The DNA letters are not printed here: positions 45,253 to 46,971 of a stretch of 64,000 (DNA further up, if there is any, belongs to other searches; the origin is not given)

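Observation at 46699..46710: CysS homolog whose HIGH ATP-binding signature is replaced by TIAN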

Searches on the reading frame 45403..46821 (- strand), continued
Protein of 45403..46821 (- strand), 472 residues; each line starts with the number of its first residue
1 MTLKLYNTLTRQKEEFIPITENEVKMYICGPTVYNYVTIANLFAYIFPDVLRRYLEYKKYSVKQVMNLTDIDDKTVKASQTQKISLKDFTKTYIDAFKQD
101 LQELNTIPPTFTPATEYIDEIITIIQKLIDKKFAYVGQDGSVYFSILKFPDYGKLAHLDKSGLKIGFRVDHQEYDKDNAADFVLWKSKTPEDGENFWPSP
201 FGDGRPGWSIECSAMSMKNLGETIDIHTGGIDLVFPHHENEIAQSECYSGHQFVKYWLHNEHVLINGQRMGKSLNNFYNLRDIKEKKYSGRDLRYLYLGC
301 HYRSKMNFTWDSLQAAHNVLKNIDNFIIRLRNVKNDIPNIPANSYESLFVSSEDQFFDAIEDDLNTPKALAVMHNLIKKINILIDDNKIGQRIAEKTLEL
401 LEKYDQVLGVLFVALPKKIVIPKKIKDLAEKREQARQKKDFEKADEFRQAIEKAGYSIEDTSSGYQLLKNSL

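Call 16: find_encoding_contigs(protein=P0010, flank=8000, max_places=3)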
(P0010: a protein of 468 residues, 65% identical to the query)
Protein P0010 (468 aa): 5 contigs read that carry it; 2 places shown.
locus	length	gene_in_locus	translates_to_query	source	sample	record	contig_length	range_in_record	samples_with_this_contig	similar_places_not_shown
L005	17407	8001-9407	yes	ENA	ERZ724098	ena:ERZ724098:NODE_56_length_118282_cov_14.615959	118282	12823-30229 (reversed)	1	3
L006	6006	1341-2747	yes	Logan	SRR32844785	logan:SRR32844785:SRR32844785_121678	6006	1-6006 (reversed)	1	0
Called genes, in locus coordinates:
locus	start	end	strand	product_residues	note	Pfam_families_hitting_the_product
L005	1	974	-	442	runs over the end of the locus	PF00817:IMS, PF11799:IMS_C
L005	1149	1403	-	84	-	-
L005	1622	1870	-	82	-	-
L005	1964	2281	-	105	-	-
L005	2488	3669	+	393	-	PF06580:His_kinase, PF02518:HATPase_c (weak)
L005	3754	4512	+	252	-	PF00072:Response_reg, PF04397:LytTR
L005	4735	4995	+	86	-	-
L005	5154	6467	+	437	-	PF03734:YkuD, PF16158:N_BRCA1_IG (weak)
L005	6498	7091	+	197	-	PF21176:RecR_HhH, PF02132:RecR_ZnF (weak), PF13662:Toprim_4, PF01751:Toprim, PF21175:RecR_C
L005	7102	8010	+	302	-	PF01544:CorA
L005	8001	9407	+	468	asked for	PF01406:tRNA-synt_1e, PF01921:tRNA-synt_1f (faint), PF09334:tRNA-synt_1g (weak), PF09190:DALR_2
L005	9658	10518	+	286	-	PF01207:Dus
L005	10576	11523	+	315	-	PF01479:S4 (weak), PF00849:PseudoU_synth_2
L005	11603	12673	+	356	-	PF00483:NTP_transferase, PF12804:NTP_transf_3, PF22640:ManC_GMP_beta-helix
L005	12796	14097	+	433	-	PF21760:SecD_1st, PF22599:SecDF_P1_head, PF02355:SecD_SecF_C, PF03176:MMPL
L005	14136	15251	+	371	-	PF07549:Sec_GG, PF02355:SecD_SecF_C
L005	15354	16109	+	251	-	PF00849:PseudoU_synth_2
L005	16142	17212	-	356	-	-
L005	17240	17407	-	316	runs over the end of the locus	-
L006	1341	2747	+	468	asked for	PF01406:tRNA-synt_1e, PF01921:tRNA-synt_1f (faint), PF09334:tRNA-synt_1g (weak), PF09190:DALR_2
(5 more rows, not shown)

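Call 17: find_encoding_contigs(protein=P0005, flank=8000, max_places=3)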
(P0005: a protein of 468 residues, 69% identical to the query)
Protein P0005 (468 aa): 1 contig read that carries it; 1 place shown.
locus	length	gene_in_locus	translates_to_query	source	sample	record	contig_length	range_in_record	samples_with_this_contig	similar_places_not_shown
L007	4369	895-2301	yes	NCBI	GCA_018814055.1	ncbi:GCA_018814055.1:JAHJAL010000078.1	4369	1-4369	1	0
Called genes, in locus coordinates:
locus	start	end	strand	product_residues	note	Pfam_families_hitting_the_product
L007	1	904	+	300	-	PF01544:CorA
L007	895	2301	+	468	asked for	PF01406:tRNA-synt_1e, PF09334:tRNA-synt_1g (weak), PF09190:DALR_2, PF23493:CysS_C (weak)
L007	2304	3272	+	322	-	PF01207:Dus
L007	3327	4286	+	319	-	PF00849:PseudoU_synth_2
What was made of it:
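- Tried and rejected: A link between the corA loss and TIAN is ruled out because P0005 has both corA and TIAN (call 17).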

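Call 18: find_related_loci(query=window:45406-46821:-, collection=genome_contigs, flank=10000)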
Query window:45406-46821:- (472 aa) in genome_contigs; peptide patterns used: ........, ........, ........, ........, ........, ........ (x = any residue, [..] = any of these).
170 stretches matched a pattern; 41 encode a relative of the query (tblastn E <= 1e-3); 41 distinct loci.
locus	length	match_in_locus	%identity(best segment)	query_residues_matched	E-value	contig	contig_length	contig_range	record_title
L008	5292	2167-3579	96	1-471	0e+0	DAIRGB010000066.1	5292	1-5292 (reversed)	MAG TPA_asm: Patescibacteria group bacterium isolate CTOTU29514 NODE_8480_length_5292_cov_6.534275, whole genome shotgun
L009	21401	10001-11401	65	1-469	0e+0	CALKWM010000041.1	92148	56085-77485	MAG TPA_asm: uncultured bacterium isolate SRR6007446_bin.40_CONCOCT_v1.1_MAG genome assembly, contig: ERZ724100.82, whol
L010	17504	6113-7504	48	1-464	1e-148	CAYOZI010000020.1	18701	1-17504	MAG TPA_asm: Candidatus Micrarchaeota archaeon isolate SRP050083_co2_24 genome assembly, contig: NODE_2042_length_18701_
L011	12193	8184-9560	48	3-464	3e-148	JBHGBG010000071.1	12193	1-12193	MAG: Candidatus Bathyarchaeia archaeon isolate SBS.BIN.29 SBSBIN29_contig_71, whole genome shotgun sequence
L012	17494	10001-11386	49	3-472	4e-147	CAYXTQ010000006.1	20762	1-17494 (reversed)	MAG TPA_asm: uncultured Methanosarcinales archaeon isolate binchicken_co266_33 genome assembly, contig: NODE_4171_length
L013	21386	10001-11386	49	1-469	1e-145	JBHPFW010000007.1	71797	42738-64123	Nanoarchaeota archaeon isolate SAG AM-311-K23 NODE_7_length_71797_cov_30.013479, whole genome shotgun sequence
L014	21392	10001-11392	46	1-464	2e-144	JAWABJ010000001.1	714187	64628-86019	MAG: Candidatus Norongarragalinales archaeon isolate JZ-4_201803_bins_88 JZ-4_201803_bins_88_scaffold_1, whole genome sh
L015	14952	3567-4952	48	3-464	9e-144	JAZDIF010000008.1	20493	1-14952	MAG: Candidatus Micrarchaeota archaeon isolate MEGAHIT-group-0.386 k141_69232, whole genome shotgun sequence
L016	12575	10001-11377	48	1-464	4e-142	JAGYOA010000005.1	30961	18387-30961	Candidatus Woesearchaeota archaeon isolate M55A3 5, whole genome shotgun sequence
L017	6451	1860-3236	48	1-464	1e-141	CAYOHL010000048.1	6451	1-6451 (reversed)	MAG TPA_asm: uncultured Methanosarcinales archaeon isolate SRP098346_co1_180 genome assembly, contig: NODE_17181_length_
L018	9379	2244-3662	48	3-469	1e-139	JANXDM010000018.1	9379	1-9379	MAG: Candidatus Pacearchaeota archaeon isolate SKYB115 NODE_18_length_9379_cov_3.284670, whole genome shotgun sequence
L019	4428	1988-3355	46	3-462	9e-141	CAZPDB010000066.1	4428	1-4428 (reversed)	MAG TPA_asm: uncultured Methanosarcinales archaeon isolate SRP141376_co1_397 genome assembly, contig: NODE_31075_length_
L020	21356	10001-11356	47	3-469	1e-137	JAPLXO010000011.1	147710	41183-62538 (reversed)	MAG: Candidatus Nomurabacteria bacterium isolate LacPavin_0818_WC45_MAG_33_25 LacPavin_0818_WC45_scaffold_11314, whole g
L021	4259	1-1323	47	26-469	4e-138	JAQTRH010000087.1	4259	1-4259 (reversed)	MAG: Candidatus Nanoarchaeia archaeon isolate STB_159 NODE_71712_length_4259_cov_2.757986_Sandtown_B, whole genome shotg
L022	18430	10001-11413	47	3-464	3e-134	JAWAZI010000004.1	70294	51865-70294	MAG: Candidatus Pacearchaeota archaeon isolate ZZQ_201803_bins_78 ZZQ_201803_bins_78_scaffold_4, whole genome shotgun se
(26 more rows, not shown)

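Call 41: predict_structure(alignment_id=A1)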
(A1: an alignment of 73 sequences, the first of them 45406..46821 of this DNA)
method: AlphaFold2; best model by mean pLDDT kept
length: 472 residues; sequences in the alignment: 73
mean_pLDDT: 92.9   pTM: 0.89
mean pLDDT of the five models: 92.9, 91.5, 91.1, 90.7, 90.3
residues with pLDDT >= 90: 396; 70-90: 48; 50-70: 27; < 50: 1
segments of 3 or more residues with pLDDT < 50: none
pLDDT, mean of each block of 10 residues (from residue 1): 95 98 98 95 97 98 98 94 96 98 98 98 98 96 93 87 57 60 95 95 95 97 98 94 97 98 95 93 97 98 98 98 94 79 83 98 98 98 90 94 98 80 93 95 96 92 81 56
secondary structure, 60 per line:
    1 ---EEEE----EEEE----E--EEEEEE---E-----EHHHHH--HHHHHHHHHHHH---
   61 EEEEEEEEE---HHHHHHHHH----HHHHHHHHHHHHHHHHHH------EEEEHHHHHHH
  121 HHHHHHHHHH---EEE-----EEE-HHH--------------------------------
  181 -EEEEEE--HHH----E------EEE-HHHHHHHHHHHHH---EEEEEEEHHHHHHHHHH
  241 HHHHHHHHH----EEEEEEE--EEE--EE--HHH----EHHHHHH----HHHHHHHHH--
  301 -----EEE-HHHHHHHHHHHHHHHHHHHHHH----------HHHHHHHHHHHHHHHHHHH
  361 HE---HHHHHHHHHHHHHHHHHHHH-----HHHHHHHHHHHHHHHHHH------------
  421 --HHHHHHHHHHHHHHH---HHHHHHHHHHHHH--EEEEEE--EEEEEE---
elements in order: E4-7 E12-15 E23-28 H39-43 H46-57 E61-69 H73-81 H86-103 E110-113 H114-130 E134-136 E142-144 E182-187 E204-206 H208-220 E224-230 H231-249 E254-260 E263-265 H280-285 H290-298 E306-308 H310-331 H342-361 H366-385 H391-408 H423-437 H441-453 E456-461 E464-469
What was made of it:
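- On Cysteine--tRNA ligase (CysRS, TIGR00435 / PF01406): AF2 pLDDT 92.9, pTM 0.89 (call 41).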

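Call 45: fold_search(model_id=the predicted structure, library=pdb)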
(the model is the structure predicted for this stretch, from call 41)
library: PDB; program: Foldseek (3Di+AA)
matches with E <= 10: 640; with E <= 0.001: 248
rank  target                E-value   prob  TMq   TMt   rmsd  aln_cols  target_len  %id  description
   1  8qhp_A                7.6e-43  1.00  0.79  0.91   2.6       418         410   42  Cysteine tRNA ligase homodimer (released 2023-11-29)
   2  1u0b_B                2.1e-40  1.00  0.82  0.83   4.8       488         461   37  Crystal structure of cysteinyl-tRNA synthetase binary complex with tRNACys (released 2004-11-23)
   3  3tqo                  3.0e-40  1.00  0.74  0.90   3.2       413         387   39  Structure of the cysteinyl-tRNA synthetase (cysS) from Coxiella burnetii. (released 2011-09-28)
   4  1li5_A                1.5e-38  1.00  0.74  0.90   3.8       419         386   36  Crystal Structure of Cysteinyl-tRNA Synthetase (released 2002-04-26)
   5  9ys2_A                3.5e-38  1.00  0.77  0.85   3.1       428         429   36  Crystal structure of Cysteinyl-tRNA synthetase (CysRS) from Plasmodium falciparum in complex with cysteinyl-AMP (released 2025-10-29)
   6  9ys2_B                4.5e-38  1.00  0.77  0.85   3.0       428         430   36  Crystal structure of Cysteinyl-tRNA synthetase (CysRS) from Plasmodium falciparum in complex with cysteinyl-AMP (released 2025-10-29)
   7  9yrz_B                8.7e-38  1.00  0.77  0.85   3.0       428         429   36  Crystal structure of Cysteinyl-tRNA synthetase (CysRS) from Plasmodium falciparum in complex with AMP (released 2025-11-12)
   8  9yrx_A                2.9e-37  1.00  0.77  0.84   2.9       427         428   36  Crystal structure of Cysteinyl-tRNA synthetase (CysRS) from Plasmodium falciparum in complex with Cysteine (released 2025-11-05)
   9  6ujd                  9.1e-37  1.00  0.75  0.86   3.8       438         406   32  Crystal structure of Cysteine-tRNA ligase from Elizabethkingia sp. (released 2019-10-16)
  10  1li7_B                6.8e-36  1.00  0.72  0.90   3.4       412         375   37  Crystal Structure of Cysteinyl-tRNA Synthetase with Cysteine Substrate Bound (released 2002-04-26)
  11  9yru_A                8.9e-36  1.00  0.77  0.83   3.2       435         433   35  Crystal structure of Apo Cysteinyl-tRNA synthetase (CysRS) from Plasmodium falciparum (Orthrhombic P form) (released 2025-10-29)
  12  3sp1_B                1.6e-35  1.00  0.71  0.76   8.3       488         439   30  Crystal structure of cysteinyl-tRNA synthetase (cysS) from Borrelia burgdorferi (released 2011-08-17)
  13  1li5_B                1.1e-34  1.00  0.71  0.90   3.7       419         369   35  Crystal Structure of Cysteinyl-tRNA Synthetase (released 2002-04-26)
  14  3sp1_A                2.1e-34  1.00  0.68  0.77   8.3       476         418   30  Crystal structure of cysteinyl-tRNA synthetase (cysS) from Borrelia burgdorferi (released 2011-08-17)
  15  9yru_B                4.9e-33  1.00  0.72  0.83   4.1       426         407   34  Crystal structure of Apo Cysteinyl-tRNA synthetase (CysRS) from Plasmodium falciparum (Orthrhombic P form) (released 2025-10-29)
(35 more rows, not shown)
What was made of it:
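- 45403..46821 (-): cysS gene, 472 aa plus stop. It encodes a full-length cysteine--tRNA ligase and is identical to NCBI MFZ5392587.1. AF2 pLDDT 92.9; best PDB matches are CysRS 8qhp and 1u0b (calls 41, 45).
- On Cysteine--tRNA ligase (CysRS, TIGR00435 / PF01406): The model aligns to the tRNA-bound 1u0b_B with TM 0.82 (call 45). Foldseek 8qhp_A E = 7.6e-43; 1u0b, 3tqo, 1li5 and 9ys2 follow (call 45).
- AF2 pLDDT is 92.9 and the top structural matches are CysRS (calls 41, 45).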

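Call 48: find_related_loci(query=window:45406-46821:-, collection=metagenome_contigs, flank=6000)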
Query window:45406-46821:- (472 aa) in metagenome_contigs; peptide patterns used: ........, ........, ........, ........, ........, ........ (x = any residue, [..] = any of these).
301 stretches matched a pattern; 42 encode a relative of the query (tblastn E <= 1e-3); 42 distinct loci.
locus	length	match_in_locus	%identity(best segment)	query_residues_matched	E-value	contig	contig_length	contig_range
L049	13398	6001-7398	78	1-465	0e+0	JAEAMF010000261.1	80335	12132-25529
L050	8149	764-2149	65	1-464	0e+0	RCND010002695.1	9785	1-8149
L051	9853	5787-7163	48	1-464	2e-144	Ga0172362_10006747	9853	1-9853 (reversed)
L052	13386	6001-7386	48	1-464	2e-143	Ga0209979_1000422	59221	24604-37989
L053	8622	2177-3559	46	3-464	2e-142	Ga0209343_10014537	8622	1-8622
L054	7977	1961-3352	48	3-469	1e-142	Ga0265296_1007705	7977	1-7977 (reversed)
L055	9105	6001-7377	48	1-464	2e-141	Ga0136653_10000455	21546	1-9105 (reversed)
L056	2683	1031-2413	47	1-466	3e-146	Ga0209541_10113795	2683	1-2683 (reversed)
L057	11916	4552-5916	44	1-464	2e-131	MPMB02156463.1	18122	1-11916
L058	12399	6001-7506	43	1-463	3e-130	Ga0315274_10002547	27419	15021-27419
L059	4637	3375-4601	48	1-411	4e-131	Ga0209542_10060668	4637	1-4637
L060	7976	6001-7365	44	1-464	9e-129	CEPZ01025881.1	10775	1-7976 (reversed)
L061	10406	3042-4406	43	1-464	2e-128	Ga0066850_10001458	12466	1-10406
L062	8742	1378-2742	43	1-464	2e-128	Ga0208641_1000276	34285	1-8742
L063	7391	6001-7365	43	1-464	2e-125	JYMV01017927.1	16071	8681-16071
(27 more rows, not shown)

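Call 56: search_protein_representatives(protein=window:45406-46821:-)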
Query: 472 residues. Proteins with E-value up to 0.001 (for the whole library): 24592; up to 1e-10: 13798; up to 1e-30: 4427. The best 150 are listed.
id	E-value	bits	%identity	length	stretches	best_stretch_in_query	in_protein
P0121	7.2e-149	513.2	51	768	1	1-469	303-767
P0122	1.9e-133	462.3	49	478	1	3-469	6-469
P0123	6.1e-128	444.2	47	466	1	4-468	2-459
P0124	9.7e-128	443.5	48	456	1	1-468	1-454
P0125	6.1e-125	434.3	48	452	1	1-469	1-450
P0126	2.1e-121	422.7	48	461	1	1-469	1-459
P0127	1.0e-120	420.4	45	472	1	3-467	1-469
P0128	2.9e-120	418.9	38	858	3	3-468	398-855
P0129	3.6e-120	418.6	47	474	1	3-469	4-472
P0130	5.5e-120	418.0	43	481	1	3-461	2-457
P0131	1.1e-119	417.0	46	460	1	1-466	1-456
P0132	1.2e-119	416.8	44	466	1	1-464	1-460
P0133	1.5e-119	416.5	44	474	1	1-467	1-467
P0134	1.2e-118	413.5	46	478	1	3-467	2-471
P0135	1.6e-118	413.1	46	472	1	1-468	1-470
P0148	1.5e-112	393.4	46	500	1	3-465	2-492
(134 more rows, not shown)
